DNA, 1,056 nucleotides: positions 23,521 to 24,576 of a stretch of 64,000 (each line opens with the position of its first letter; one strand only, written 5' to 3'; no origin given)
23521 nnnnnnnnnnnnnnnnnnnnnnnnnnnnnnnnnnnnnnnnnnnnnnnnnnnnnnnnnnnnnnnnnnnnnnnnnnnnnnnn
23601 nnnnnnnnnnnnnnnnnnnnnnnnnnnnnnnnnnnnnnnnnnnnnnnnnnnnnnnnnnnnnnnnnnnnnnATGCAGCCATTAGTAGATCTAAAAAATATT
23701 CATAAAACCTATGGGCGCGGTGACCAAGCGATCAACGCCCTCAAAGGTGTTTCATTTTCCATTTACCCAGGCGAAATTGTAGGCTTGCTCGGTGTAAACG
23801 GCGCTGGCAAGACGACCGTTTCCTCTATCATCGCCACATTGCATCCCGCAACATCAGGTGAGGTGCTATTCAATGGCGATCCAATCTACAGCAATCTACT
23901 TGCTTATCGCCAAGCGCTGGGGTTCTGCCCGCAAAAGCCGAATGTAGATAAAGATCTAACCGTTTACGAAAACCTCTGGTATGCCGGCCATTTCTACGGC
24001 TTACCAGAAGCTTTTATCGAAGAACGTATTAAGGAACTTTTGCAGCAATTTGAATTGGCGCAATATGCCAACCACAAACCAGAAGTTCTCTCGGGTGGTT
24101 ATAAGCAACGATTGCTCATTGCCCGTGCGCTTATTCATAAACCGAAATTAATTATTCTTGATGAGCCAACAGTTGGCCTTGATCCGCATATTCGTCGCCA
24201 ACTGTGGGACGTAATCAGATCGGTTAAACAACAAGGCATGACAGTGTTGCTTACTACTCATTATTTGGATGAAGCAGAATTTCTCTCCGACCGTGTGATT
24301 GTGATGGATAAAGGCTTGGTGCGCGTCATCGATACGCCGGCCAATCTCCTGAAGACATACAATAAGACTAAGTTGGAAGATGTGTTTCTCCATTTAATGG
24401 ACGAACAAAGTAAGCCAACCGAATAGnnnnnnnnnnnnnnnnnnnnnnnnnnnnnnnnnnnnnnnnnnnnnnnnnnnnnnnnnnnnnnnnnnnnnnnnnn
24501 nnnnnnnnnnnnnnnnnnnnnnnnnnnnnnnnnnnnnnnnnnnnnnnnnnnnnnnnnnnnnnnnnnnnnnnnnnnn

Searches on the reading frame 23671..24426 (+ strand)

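Call 70: search_protein_families(library=pfam, proteins=[window:23671-24426:+], max_evalue=0.0001)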
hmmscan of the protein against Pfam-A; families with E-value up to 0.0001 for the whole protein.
window:23671-24426:+ (251 aa): 2 families
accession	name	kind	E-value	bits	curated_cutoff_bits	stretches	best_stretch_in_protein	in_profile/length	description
PF00005.33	ABC_tran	-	6.6e-35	121.1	25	1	24-167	1-136/137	ABC transporter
PF13304.12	AAA_21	-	4.1e-11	43.9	27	1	147-197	245-298/304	AAA domain, putative AbiEii toxin, Type IV TA system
